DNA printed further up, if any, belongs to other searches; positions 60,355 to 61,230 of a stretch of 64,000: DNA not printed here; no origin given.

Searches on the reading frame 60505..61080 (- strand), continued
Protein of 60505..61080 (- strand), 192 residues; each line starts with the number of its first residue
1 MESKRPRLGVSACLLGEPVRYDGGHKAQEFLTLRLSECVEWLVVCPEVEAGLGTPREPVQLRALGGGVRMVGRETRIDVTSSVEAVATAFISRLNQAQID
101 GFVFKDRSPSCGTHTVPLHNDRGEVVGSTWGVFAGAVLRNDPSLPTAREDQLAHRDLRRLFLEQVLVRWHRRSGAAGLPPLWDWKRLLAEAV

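Call 23: find_homologous_proteins(query=L012:16006-17319:-, max_evalue=1e-20)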
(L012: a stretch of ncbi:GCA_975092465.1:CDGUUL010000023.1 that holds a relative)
Query L012:16006-17319:- (438 aa): 1568 proteins with E <= 1e-20 among 8000 candidates; the best 120 are listed.
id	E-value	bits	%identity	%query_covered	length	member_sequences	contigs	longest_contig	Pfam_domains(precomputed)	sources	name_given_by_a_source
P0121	1.1e-291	986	100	100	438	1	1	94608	PF05147.20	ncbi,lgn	-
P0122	1.3e-257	873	90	96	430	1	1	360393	PF05147.20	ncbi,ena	-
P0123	1.7e-256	870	89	96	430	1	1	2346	PF05147.20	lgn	-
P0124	2.4e-223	760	80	94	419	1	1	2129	PF05147.20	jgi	jgi:lantibiotic modifying enzyme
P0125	5.6e-187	640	66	98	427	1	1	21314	PF05147.20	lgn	-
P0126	7.6e-182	624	66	98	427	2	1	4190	PF05147.20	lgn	-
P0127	5.4e-179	614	65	97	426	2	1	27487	PF05147.20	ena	-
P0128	4.6e-175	601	65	97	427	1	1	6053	PF05147.20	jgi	-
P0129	3.4e-171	588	63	97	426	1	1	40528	PF05147.20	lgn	-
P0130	8.7e-171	587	63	97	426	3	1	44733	PF05147.20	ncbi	-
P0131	2.3e-167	576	60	98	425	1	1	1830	PF05147.20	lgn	-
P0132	3.1e-163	562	62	97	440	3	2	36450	PF05147.20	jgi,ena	jgi:lantibiotic modifying enzyme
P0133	5.7e-162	558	61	97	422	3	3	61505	PF05147.20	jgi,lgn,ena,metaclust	metaclust:\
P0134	1.5e-160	553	60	97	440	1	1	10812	PF05147.20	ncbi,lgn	-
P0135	1.5e-158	547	60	95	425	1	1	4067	PF05147.20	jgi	jgi:lantibiotic modifying enzyme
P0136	8.0e-158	544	60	97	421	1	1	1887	PF05147.20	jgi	jgi:hypothetical protein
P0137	2.6e-157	543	58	98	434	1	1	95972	PF05147.20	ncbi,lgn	-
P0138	4.0e-152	526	58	98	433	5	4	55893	PF05147.20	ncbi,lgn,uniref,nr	ncbi:MAG: lanthionine synthetase C family protein [Candidatus Eisenbacteria bacterium]|uniref:Lanthi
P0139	3.5e-151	522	59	97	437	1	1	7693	PF05147.20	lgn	-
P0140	2.5e-150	520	59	95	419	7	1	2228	PF05147.20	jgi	jgi:lantibiotic modifying enzyme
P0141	1.4e-149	517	57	97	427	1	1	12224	PF05147.20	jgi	jgi:hypothetical protein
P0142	1.8e-149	517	57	98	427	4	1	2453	PF05147.20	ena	-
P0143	2.4e-146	507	56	97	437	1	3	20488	PF05147.20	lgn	-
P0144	3.2e-146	506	56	97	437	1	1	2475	PF05147.20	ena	-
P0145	8.0e-146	505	56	97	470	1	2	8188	PF05147.20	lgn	-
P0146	8.1e-146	505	59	93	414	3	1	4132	PF05147.20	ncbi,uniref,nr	ncbi:MAG: lanthionine synthetase C family protein [Candidatus Eisenbacteria bacterium]|uniref:Lanthi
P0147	2.1e-145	503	57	98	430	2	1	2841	PF05147.20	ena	-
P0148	1.5e-143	497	56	98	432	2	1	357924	PF05147.20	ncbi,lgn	-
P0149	3.2e-142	493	56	98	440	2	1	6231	PF05147.20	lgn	-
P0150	4.0e-142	493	59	90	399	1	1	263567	PF05147.20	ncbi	ncbi:MAG: lanthionine synthetase C family protein [Candidatus Eisenbacteria bacterium]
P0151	8.7e-141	488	56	98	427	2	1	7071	PF05147.20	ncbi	-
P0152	1.2e-140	488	55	98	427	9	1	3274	PF05147.20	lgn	-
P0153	3.0e-139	483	54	97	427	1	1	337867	PF05147.20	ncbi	-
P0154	7.0e-123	429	51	98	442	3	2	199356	PF05147.20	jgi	-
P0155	2.8e-118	414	51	98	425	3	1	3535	PF05147.20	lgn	-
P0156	1.9e-117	411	49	97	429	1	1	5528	PF05147.20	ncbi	-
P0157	1.1e-113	399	68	53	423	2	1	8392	PF05147.20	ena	-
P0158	3.6e-113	397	50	98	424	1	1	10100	PF05147.20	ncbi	-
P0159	1.2e-109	386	58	70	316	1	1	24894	PF05147.20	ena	-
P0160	1.7e-108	382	47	92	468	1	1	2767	PF05147.20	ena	-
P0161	2.0e-102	362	46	97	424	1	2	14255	PF05147.20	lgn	-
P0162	2.0e-101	359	62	58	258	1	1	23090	PF05147.20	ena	-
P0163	6.3e-94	334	44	97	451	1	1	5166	PF05147.20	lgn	-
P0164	1.8e-92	329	44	89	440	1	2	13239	PF05147.20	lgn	-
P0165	3.6e-92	328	43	97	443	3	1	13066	PF05147.20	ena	-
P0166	3.2e-91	325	42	97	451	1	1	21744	PF05147.20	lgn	-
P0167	3.4e-90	321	44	97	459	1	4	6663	PF05147.20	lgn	-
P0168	2.3e-86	309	43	96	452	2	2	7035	PF05147.20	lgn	-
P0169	4.4e-86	308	40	96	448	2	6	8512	PF05147.20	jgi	-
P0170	6.6e-85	304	45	70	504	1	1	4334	PF05147.20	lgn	-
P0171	1.3e-84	303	42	96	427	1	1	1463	PF05147.20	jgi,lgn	-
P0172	5.9e-84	301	42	91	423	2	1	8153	PF05147.20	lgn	-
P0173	2.5e-83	299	42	98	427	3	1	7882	PF05147.20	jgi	jgi:lantibiotic modifying enzyme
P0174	3.0e-83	299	41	97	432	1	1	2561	PF05147.20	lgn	-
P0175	7.2e-83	297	40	96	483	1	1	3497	PF05147.20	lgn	-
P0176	4.2e-82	295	39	97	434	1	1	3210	PF05147.20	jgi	jgi:hypothetical protein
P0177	3.1e-81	292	41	98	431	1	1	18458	PF05147.20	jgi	jgi:hypothetical protein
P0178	6.5e-81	291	40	97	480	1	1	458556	PF05147.20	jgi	jgi:lantibiotic modifying enzyme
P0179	1.1e-80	290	42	98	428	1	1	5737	PF05147.20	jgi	jgi:lantibiotic modifying enzyme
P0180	5.7e-80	288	43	86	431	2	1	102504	PF05147.20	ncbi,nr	ncbi:MAG TPA: lanthionine synthetase C family protein [Thermoanaerobaculia bacterium]|nr:lanthionine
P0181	3.8e-79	285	44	87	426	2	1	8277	PF05147.20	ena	-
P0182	6.6e-79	284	41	96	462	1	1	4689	PF05147.20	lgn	-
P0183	6.7e-79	284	38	97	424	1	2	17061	PF05147.20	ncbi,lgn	-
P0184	1.6e-78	283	41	97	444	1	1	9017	PF05147.20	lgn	-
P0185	1.8e-78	283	40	96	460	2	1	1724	PF05147.20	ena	-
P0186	3.0e-78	282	41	98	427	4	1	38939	PF05147.20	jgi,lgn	jgi:lantibiotic modifying enzyme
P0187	3.3e-78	282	41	98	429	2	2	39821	PF05147.20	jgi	jgi:lantibiotic modifying enzyme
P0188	3.9e-78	282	43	96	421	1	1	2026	PF05147.20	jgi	-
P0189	5.7e-78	281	41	97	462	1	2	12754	PF05147.20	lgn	-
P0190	8.4e-78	281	44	88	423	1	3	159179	PF05147.20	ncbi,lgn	-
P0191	1.0e-77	280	39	97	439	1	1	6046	PF05147.20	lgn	-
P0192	1.4e-77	280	42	88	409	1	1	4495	PF05147.20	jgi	jgi:lantibiotic modifying enzyme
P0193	1.6e-77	280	40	96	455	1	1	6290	PF05147.20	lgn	-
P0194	2.1e-77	279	41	96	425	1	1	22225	PF05147.20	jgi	jgi:lantibiotic modifying enzyme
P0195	2.2e-77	279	40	97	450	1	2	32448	PF05147.20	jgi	jgi:class I lanthipeptide synthase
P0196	2.3e-77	279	42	86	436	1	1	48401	PF05147.20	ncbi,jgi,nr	ncbi:MAG TPA: lanthionine synthetase C family protein [Thermoanaerobaculia bacterium]|jgi:lantibioti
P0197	3.0e-77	279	41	98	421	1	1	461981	PF05147.20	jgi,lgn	jgi:hypothetical protein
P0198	3.7e-77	279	39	97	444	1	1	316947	PF05147.20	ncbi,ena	-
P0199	5.2e-77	278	36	96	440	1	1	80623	PF05147.20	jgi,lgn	-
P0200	6.9e-77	278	42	87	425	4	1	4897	PF05147.20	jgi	-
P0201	7.0e-77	278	41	97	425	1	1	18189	PF05147.20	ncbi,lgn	-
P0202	7.1e-77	278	39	96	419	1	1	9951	PF05147.20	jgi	jgi:lantibiotic biosynthesis protein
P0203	7.2e-77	278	40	97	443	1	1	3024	PF05147.20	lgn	-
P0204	7.2e-77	278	40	96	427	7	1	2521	PF05147.20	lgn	-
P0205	7.5e-77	278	38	97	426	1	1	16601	PF05147.20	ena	-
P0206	8.7e-77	277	38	97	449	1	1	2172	PF05147.20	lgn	-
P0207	1.3e-76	277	40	97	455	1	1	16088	PF05147.20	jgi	jgi:hypothetical protein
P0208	1.4e-76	277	39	96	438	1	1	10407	PF05147.20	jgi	jgi:hypothetical protein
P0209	1.7e-76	276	39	97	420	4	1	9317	PF05147.20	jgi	-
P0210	1.8e-76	276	39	97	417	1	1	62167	PF05147.20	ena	-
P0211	1.9e-76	276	39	98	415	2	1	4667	PF05147.20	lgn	-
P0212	1.9e-76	276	44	87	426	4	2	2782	PF05147.20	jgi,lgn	-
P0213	2.5e-76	276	40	96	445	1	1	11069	PF05147.20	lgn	-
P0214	2.6e-76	276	39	96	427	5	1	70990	PF05147.20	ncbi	ncbi:MAG: lanthionine synthetase C family protein [Planctomycetaceae bacterium]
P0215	3.8e-76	275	39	97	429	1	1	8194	PF05147.20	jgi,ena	-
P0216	6.6e-76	274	42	87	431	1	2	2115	PF05147.20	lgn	-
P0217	1.5e-75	273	42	86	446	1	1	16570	PF05147.20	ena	-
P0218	2.2e-75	273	43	87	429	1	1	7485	PF05147.20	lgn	-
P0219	2.8e-75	272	42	87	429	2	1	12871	PF05147.20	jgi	jgi:lantibiotic modifying enzyme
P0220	3.3e-75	272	39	96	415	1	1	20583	PF05147.20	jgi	jgi:lantibiotic modifying enzyme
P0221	3.7e-75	272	42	88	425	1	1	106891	PF05147.20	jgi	jgi:lantibiotic modifying enzyme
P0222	3.8e-75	272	40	86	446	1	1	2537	PF05147.20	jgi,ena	-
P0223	4.0e-75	272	40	97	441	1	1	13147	PF05147.20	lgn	-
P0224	4.4e-75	272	41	96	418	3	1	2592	PF05147.20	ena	-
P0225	5.8e-75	271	39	95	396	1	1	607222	PF05147.20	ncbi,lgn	-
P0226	6.2e-75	271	40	86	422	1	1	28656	PF05147.20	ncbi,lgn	-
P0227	6.3e-75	271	38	96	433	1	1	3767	PF05147.20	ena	-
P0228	1.0e-74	270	44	83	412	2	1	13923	PF05147.20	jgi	jgi:hypothetical protein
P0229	1.1e-74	270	40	97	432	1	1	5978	PF05147.20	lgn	-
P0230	1.7e-74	270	39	87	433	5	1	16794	PF05147.20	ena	-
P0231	1.7e-74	270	43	87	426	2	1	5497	PF05147.20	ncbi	-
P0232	1.8e-74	270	39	96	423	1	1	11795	PF05147.20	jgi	jgi:lantibiotic modifying enzyme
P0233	2.0e-74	270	42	86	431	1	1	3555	PF05147.20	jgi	jgi:lantibiotic modifying enzyme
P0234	2.2e-74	269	41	89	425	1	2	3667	PF05147.20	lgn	-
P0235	2.4e-74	269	41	87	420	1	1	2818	PF05147.20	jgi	jgi:lantibiotic biosynthesis protein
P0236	3.0e-74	269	40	97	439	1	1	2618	PF05147.20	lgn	-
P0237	3.4e-74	269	40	87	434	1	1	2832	PF05147.20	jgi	jgi:hypothetical protein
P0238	3.6e-74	269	39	97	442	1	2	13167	PF05147.20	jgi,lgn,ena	-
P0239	4.1e-74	268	41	86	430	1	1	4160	PF05147.20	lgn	-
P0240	4.8e-74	268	39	98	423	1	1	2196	PF05147.20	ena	-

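Call 24: find_encoding_contigs(protein=P0137, flank=10000, max_places=4)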
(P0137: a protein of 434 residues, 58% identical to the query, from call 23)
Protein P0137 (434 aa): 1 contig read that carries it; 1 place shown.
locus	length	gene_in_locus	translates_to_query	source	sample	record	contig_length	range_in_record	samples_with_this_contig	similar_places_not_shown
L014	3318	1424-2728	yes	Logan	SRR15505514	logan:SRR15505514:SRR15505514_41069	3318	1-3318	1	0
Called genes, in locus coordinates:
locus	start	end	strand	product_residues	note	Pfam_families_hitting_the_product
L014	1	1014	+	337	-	?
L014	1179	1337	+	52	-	-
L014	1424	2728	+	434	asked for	PF05147:LANC_like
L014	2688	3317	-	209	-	?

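Call 33: search_protein_families(library=ncbifam, proteins=[L002:4973-5539:+, L014:1424-2728:+, L014:1-1014:+], max_evalue=10)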
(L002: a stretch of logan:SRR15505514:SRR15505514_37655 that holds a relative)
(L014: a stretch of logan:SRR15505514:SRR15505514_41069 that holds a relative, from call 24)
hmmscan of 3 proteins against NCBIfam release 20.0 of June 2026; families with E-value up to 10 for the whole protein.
L002:4973-5539:+ (188 aa): 0 families

L014:1424-2728:+ (434 aa): 3 families
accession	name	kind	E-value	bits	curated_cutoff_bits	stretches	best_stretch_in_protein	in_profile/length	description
NF038150.1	lanthi_synth_IV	equivalog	7.1e-19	67.6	650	2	46-317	504-758/851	class IV lanthionine synthetase LanL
TIGR03897.1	lanti_2_LanM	subfamily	1.5e-18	66.1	304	1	51-411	595-927/932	type 2 lanthipeptide synthetase LanM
NF038151.1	lanthi_synth_III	equivalog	9.8e-16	57.3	575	2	284-419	605-739/833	class III lanthionine synthetase LanKC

L014:1-1014:+ (337 aa): 24 families
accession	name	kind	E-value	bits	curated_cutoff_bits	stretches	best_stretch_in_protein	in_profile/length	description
TIGR01340.1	aconitase_mito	equivalog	1.1e-142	477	825.35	1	1-332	410-745/745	aconitate hydratase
NF005558.0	PRK07229.1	equivalog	8.2e-98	328.6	612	1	2-336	354-645/647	aconitate hydratase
TIGR01342.1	acon_putative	hypoth_equivalog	1.9e-42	145.4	719.15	1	3-336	352-649/655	putative aconitate hydratase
NF006757.0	PRK09277.1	subfamily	2e-34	118.4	686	3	169-332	718-880/888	aconitate hydratase AcnA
NF009520.0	PRK12881.1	subfamily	2.6e-33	114.8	905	2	169-334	721-888/893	aconitate hydratase AcnA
TIGR01341.1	aconitase_1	equivalog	8.9e-30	103.1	945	3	185-330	721-869/876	aconitate hydratase AcnA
TIGR02333.1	2met_isocit_dHY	equivalog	1e-17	63.3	1419.85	2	205-331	724-851/858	Fe/S-dependent 2-methylisocitrate dehydratase AcnD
TIGR02087.1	LEUD_arch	subfamily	8.2e-11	41.9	108.95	1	207-283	42-116/157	LeuD/DmdB family oxidoreductase small subunit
TIGR00139.1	h_aconitase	equivalog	9.5e-11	40.8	529.9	2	2-64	395-453/709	homoaconitase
NF002458.0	PRK01641.1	subfamily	1.4e-10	41.1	167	1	215-268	70-123/202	3-isopropylmalate dehydratase small subunit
NF040604.2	HacB_Meth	equivalog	1.8e-10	40.9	230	1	207-281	46-118/159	homoaconitase small subunit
NF010629.0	PRK14023.1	equivalog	1.5e-08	34.6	229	1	209-277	46-112/166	homoaconitate hydratase small subunit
NF040625.1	HacB2_Meth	equivalog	3.9e-08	32.9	230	1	208-260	48-100/161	homoaconitase small subunit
NF008503.0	PRK11413.1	equivalog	6.4e-07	27.7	641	1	197-335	612-751/753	hydratase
TIGR02084.1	leud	equivalog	7.6e-07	28.9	245.85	1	209-260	44-95/156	3-isopropylmalate dehydratase small subunit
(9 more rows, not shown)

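Call 34: search_protein_families(library=pfam, proteins=[L002:4973-5539:+], max_evalue=10)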
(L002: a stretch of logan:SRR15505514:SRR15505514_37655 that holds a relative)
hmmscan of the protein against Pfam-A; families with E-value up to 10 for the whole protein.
L002:4973-5539:+ (188 aa): 0 families

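Call 36: find_encoding_contigs(protein=P0012, flank=8000, max_places=1)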
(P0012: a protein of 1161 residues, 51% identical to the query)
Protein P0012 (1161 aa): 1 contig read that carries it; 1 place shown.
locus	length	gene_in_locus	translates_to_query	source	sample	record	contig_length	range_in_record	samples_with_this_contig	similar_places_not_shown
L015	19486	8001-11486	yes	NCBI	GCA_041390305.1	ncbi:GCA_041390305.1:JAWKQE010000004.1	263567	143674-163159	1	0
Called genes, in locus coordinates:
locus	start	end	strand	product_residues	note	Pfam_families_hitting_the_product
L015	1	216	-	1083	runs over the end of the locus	PF13860:FlgD_ig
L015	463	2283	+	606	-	-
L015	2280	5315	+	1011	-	PF00675:Peptidase_M16, PF05193:Peptidase_M16_C, PF16187:Peptidase_M16_M, PF22456:PqqF-like_C_4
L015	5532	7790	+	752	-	PF25852:DUF6242_C (weak), PF02012:BNR (faint), PF15902:Sortilin-Vps10 (faint), PF14870:PSII_BNR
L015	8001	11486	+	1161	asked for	PF04738:Lant_dehydr_N, PF14028:Lant_dehydr_C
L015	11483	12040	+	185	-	-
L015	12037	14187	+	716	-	PF03412:Peptidase_C39, PF00664:ABC_membrane, PF00005:ABC_tran, PF13304:AAA_21 (faint), PF02463:SMC_N (weak)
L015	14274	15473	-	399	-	PF05147:LANC_like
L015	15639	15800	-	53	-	-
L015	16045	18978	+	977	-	PF00082:Peptidase_S8, PF13620:CarboxypepD_reg, PF13715:CarbopepD_reg_2 (weak), PF20773:InhA-like_MAM, PF13860:FlgD_ig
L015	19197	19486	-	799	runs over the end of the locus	PF19313:DUF5916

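Call 37: find_encoding_contigs(protein=P0004, flank=8000, max_places=1)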
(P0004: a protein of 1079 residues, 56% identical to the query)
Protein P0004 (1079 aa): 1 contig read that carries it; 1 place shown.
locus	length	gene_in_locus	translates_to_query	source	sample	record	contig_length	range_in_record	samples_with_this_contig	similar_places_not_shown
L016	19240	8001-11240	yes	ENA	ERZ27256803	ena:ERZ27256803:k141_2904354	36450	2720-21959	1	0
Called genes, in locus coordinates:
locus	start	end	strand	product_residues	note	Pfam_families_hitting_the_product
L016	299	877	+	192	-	-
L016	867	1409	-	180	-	PF00645:zf-PARP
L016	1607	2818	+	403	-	PF13860:FlgD_ig (faint)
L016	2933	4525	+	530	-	PF13600:DUF4140, PF13598:DUF4139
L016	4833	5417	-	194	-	PF15639:Tox-MPTase3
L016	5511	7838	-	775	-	PF08309:LVIVD (faint), PF13860:FlgD_ig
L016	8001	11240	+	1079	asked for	PF04738:Lant_dehydr_N, PF14028:Lant_dehydr_C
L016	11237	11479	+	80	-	-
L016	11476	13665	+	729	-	PF03412:Peptidase_C39, PF00664:ABC_membrane, PF00005:ABC_tran, PF02463:SMC_N (faint)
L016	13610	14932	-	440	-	PF05147:LANC_like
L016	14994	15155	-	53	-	-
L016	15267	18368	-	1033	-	PF13424:TPR_12 (weak), PF12770:CHAT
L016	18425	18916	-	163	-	-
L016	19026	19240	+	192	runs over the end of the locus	PF04542:Sigma70_r2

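Call 38: find_encoding_contigs(protein=P0017, flank=8000, max_places=1)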
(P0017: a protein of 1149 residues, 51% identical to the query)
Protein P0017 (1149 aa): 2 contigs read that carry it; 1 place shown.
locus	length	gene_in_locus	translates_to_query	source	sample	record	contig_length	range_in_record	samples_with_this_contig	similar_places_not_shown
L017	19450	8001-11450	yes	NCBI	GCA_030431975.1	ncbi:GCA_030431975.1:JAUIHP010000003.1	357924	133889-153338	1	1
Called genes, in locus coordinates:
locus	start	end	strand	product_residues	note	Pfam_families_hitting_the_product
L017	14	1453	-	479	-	PF03951:Gln-synt_N, PF00120:Gln-synt_C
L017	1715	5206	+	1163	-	PF00069:Pkinase, PF07714:PK_Tyr_Ser-Thr, PF00931:NB-ARC, PF13401:AAA_22, PF25872:HTH_77, PF13424:TPR_12, PF13424:TPR_12, PF17874:TPR_MalT, +11 more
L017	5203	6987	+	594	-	-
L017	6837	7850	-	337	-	PF13229:Beta_helix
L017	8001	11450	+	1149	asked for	PF04738:Lant_dehydr_N, PF14028:Lant_dehydr_C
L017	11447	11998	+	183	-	-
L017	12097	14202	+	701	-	PF03412:Peptidase_C39, PF00664:ABC_membrane, PF00005:ABC_tran, PF02463:SMC_N (faint)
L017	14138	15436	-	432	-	PF05147:LANC_like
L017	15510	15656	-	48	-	-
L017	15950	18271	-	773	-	PF13860:FlgD_ig (weak)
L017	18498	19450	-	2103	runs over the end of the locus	-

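Call 43: search_solved_structures(query=A1, max_evalue=10, show_alignments=2)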
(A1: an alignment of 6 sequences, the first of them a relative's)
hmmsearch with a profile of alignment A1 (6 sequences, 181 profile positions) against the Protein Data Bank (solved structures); distinct sequences matched with E-value up to 10: 2.
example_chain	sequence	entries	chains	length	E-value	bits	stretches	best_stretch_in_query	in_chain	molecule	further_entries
8oee_A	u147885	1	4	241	7.7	10.1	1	39-126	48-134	Aquaporin-2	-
8ghj_A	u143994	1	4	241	9.1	9.8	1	39-126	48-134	Aquaporin-2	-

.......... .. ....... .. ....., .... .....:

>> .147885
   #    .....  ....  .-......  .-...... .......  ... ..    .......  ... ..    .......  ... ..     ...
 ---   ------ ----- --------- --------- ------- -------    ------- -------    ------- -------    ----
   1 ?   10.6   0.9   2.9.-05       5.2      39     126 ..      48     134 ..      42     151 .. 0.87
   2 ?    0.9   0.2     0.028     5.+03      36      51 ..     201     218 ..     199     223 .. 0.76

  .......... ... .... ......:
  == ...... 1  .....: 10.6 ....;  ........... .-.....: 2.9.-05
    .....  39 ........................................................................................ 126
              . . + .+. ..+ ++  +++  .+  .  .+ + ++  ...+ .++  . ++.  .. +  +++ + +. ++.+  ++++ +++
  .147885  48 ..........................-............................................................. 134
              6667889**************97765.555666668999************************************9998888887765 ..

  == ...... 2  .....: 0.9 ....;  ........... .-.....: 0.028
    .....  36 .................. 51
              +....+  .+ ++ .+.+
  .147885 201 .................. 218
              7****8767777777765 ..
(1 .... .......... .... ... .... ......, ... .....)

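Call 45: find_homologous_proteins(query=L002:4973-5536:+, max_evalue=0.001)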
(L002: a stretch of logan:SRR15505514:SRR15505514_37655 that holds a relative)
Query L002:4973-5536:+ (188 aa): 1 proteins with E <= 0.001 among 360 candidates.
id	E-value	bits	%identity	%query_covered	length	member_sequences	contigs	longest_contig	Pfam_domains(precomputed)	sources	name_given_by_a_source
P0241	2.5e-116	404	100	100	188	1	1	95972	-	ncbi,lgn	-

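Call 54: search_protein_representatives(protein=P0241)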
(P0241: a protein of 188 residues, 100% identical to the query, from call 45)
Query: 188 residues. Proteins with E-value up to 0.001 (for the whole library): 167; up to 1e-10: 8; up to 1e-30: 1. The best 150 are listed.
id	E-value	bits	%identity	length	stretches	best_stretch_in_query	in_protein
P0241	8.1e-117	403.6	100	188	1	1-188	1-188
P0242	8.6e-16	74.4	44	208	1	5-103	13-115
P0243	1.6e-13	67.0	48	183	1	4-68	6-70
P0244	6.3e-13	65.0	47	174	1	1-66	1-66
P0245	3.2e-12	62.7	38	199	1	5-127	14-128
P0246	4.2e-12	62.3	56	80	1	6-55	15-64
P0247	3.6e-11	59.3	42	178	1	5-116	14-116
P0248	9.1e-11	58.0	54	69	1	6-55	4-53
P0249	1.7e-10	57.1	50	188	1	13-68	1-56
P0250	8.6e-10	54.8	44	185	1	7-72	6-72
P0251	8.8e-10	54.8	48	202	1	6-72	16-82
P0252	1.7e-09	53.8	40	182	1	4-73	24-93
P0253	7.1e-09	51.8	45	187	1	6-77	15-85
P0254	8.8e-09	51.5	43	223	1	5-105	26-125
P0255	1.1e-08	51.2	45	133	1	3-71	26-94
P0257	2.4e-08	50.1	39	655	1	5-103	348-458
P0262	1.1e-07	47.9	41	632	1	4-116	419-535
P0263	1.4e-07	47.6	37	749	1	4-73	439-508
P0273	8.0e-07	45.1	35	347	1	6-174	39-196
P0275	8.6e-07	45.0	36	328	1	5-74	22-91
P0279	1.3e-06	44.5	27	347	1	6-126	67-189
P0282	1.4e-06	44.3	42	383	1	5-77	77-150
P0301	8.8e-06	41.7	36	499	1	6-86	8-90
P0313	2.0e-05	40.5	35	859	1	4-145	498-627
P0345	9.9e-05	38.3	36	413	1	6-113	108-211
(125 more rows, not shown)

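Call 55: predict_structure(protein=P0241)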
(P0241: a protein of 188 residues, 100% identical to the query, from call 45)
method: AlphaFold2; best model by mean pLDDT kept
length: 188 residues; sequences in the alignment: 1
mean_pLDDT: 43.5   pTM: 0.32
mean pLDDT of the five models: 43.5, 38.9, 29.8, 29.0, 28.4
residues with pLDDT >= 90: 0; 70-90: 2; 50-70: 49; < 50: 137
segments of 3 or more residues with pLDDT < 50: 1-9, 21-28, 49-89, 103-127, 144-188
pLDDT, mean of each block of 10 residues (from residue 1): 41 52 46 62 58 34 32 34 39 52 41 34 44 50 46 42 41 41 33
secondary structure, 60 per line:
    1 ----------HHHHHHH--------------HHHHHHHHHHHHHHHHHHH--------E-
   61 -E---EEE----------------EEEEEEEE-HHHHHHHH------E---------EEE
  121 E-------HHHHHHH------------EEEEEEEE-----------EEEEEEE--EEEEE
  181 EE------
elements in order: H11-17 H32-50 E66-68 E85-92 H94-101 E118-121 H129-135 E148-155 E167-173 E176-182
